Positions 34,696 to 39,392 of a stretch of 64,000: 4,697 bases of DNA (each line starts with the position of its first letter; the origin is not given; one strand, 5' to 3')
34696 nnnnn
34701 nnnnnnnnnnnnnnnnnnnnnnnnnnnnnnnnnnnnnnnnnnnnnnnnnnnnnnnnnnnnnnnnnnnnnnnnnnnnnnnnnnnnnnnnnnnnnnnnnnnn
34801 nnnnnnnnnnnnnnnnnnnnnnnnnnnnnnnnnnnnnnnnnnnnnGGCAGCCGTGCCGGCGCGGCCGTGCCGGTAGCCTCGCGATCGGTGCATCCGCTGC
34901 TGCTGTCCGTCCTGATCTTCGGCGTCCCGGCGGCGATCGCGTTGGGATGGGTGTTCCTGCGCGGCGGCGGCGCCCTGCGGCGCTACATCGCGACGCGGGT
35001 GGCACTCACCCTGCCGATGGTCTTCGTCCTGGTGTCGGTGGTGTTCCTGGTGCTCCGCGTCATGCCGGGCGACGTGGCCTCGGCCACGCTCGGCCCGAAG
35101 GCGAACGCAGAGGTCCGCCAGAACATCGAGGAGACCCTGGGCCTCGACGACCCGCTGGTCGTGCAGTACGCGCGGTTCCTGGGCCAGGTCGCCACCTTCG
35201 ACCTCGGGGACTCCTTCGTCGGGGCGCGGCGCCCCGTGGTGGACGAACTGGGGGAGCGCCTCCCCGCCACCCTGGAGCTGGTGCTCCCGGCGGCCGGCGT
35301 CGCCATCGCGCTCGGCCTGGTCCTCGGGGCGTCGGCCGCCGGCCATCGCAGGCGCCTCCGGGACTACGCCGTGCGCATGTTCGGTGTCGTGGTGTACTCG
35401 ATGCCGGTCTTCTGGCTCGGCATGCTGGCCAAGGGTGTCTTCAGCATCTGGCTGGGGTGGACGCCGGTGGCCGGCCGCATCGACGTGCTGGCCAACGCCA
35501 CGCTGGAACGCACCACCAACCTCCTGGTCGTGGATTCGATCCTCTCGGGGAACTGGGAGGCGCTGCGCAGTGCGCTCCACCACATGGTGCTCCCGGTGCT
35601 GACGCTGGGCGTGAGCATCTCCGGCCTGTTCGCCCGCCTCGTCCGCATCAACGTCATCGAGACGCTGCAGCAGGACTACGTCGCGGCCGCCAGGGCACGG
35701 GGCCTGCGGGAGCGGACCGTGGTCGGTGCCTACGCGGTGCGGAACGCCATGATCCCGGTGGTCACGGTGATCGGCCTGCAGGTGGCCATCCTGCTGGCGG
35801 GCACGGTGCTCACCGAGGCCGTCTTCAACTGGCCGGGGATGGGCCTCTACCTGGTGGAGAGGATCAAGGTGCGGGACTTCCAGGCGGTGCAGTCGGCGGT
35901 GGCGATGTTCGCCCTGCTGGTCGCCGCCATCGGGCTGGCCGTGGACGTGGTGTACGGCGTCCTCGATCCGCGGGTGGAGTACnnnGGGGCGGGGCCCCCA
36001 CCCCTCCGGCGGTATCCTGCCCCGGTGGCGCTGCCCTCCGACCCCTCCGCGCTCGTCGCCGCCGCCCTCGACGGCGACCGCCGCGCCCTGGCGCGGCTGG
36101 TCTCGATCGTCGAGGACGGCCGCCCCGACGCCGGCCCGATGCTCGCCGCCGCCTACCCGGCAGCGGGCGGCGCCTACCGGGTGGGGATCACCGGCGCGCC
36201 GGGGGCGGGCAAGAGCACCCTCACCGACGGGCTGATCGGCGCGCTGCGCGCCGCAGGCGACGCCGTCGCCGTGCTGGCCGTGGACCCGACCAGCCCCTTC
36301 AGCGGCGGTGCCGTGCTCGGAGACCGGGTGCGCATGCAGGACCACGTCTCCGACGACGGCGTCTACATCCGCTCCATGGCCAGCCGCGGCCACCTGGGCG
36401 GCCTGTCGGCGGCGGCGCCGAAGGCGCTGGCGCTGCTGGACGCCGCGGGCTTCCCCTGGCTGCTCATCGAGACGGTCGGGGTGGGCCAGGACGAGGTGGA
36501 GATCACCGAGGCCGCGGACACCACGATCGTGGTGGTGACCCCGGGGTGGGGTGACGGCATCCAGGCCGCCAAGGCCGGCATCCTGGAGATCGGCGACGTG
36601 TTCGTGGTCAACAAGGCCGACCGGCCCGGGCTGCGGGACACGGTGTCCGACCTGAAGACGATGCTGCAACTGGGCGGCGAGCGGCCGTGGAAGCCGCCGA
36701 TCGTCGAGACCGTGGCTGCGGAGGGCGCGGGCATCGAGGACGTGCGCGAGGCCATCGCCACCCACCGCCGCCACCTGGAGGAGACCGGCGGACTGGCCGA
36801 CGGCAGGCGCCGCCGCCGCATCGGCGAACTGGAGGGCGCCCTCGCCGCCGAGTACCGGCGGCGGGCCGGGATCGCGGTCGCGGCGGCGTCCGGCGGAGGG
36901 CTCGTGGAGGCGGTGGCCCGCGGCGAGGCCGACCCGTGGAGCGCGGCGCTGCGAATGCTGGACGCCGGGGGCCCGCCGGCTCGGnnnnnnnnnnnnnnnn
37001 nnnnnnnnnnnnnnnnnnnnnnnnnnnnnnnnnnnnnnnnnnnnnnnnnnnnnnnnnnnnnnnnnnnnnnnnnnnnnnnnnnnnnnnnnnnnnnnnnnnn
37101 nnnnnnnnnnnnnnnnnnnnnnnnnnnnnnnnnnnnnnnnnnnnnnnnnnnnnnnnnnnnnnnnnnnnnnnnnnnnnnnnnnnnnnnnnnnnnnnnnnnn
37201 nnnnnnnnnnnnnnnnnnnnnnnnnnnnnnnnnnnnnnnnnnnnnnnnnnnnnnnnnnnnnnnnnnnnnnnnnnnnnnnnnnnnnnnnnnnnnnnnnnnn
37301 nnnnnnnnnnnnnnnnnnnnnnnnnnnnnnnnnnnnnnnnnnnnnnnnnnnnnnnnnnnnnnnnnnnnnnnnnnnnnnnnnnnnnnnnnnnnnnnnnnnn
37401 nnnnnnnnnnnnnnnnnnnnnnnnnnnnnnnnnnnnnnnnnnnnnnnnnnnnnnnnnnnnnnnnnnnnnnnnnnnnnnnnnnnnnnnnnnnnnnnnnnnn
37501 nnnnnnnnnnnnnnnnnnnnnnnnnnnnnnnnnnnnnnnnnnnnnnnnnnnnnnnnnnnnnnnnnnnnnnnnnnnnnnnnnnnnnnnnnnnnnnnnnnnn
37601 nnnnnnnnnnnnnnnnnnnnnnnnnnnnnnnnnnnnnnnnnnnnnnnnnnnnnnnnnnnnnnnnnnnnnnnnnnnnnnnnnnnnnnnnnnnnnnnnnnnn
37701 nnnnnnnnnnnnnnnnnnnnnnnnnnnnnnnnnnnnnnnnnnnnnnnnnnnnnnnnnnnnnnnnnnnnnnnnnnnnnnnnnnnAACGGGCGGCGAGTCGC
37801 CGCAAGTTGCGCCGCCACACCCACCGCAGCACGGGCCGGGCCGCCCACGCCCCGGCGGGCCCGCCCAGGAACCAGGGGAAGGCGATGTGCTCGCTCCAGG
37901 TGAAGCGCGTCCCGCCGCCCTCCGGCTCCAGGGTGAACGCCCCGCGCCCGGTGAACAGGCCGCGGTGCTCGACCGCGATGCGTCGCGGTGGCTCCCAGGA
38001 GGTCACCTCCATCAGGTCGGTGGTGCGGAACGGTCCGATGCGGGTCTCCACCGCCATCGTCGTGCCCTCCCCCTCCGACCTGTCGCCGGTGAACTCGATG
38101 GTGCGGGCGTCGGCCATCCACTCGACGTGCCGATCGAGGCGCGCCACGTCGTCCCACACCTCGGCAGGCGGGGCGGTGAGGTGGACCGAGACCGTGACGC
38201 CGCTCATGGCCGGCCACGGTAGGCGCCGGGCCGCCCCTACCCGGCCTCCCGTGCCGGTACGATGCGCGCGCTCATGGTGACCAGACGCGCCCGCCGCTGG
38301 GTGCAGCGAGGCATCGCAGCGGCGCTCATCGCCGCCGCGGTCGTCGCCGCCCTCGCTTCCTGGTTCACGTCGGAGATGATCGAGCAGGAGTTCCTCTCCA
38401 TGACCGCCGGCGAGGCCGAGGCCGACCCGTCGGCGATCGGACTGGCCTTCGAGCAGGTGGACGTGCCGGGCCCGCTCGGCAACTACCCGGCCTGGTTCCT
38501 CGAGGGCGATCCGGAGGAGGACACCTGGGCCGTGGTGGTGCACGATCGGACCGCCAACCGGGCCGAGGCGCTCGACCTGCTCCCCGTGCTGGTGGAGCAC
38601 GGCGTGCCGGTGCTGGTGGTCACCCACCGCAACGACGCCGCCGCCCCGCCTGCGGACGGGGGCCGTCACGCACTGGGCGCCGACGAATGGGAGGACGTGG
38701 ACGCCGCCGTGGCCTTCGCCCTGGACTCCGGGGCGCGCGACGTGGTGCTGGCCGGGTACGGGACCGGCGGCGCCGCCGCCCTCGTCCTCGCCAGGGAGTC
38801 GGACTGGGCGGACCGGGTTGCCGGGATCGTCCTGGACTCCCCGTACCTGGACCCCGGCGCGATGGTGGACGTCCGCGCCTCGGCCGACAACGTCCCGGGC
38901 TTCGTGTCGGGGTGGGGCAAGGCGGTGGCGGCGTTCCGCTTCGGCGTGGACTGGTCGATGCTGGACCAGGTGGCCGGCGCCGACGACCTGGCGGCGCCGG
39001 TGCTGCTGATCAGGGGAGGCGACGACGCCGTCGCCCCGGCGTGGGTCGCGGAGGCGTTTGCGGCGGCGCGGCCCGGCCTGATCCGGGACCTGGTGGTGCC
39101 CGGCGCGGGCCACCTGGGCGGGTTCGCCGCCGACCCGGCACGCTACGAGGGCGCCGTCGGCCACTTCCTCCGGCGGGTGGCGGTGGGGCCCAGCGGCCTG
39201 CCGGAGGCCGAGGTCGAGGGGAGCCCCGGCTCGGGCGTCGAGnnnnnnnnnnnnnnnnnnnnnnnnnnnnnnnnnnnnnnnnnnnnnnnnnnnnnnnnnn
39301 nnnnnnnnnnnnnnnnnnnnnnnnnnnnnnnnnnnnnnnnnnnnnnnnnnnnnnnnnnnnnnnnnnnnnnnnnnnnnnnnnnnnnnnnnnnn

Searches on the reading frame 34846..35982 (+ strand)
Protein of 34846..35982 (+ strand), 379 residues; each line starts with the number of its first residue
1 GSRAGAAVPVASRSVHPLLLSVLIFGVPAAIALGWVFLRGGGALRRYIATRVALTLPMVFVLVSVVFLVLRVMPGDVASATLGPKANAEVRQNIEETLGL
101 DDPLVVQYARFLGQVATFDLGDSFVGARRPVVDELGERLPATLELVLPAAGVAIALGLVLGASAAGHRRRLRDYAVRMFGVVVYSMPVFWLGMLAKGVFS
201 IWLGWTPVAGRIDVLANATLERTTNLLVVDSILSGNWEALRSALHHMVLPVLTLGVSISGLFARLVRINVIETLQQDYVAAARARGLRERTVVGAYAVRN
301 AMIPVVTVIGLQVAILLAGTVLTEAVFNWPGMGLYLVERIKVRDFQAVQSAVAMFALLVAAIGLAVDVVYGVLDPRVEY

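Call 41: search_protein_families(library=pfam, proteins=[window:34846-35982:+], max_evalue=0.0001)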
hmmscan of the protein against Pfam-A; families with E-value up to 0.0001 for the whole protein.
window:34846-35982:+ (379 aa): 2 families
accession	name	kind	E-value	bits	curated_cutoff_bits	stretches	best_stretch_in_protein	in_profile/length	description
PF00528.27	BPD_transp_1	-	1.2e-36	126.6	26.4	1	157-378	1-183/184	Binding-protein-dependent transport system inner membrane component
PF19300.4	BPD_transp_1_N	-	1.1e-10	42.2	23.8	1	46-144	3-112/114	Binding-prot-dependent transport system membrane comp, N-term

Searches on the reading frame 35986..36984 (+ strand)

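Call 41: search_protein_families(library=pfam, proteins=[window:35986-36984:+], max_evalue=0.0001)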
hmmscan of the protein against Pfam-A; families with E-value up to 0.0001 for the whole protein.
window:35986-36984:+ (333 aa): 1 family
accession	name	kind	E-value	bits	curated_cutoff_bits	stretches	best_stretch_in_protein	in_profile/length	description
PF03308.22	MeaB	-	2.9e-87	292.6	23.1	1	35-280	1-254/273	Methylmalonyl Co-A mutase-associated GTPase MeaB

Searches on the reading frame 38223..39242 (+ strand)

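Call 41: search_protein_families(library=pfam, proteins=[window:38223-39242:+], max_evalue=0.0001)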
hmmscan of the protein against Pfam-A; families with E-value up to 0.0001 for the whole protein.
window:38223-39242:+ (340 aa): 2 families
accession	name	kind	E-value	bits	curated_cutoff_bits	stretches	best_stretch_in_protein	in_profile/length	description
PF00561.26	Abhydrolase_1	-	8.2e-06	26.1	25.8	0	242-299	184-240/245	alpha/beta hydrolase fold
PF12146.15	Hydrolase_4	-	3.1e-05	23.8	27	0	154-216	57-118/239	Serine aminopeptidase, S33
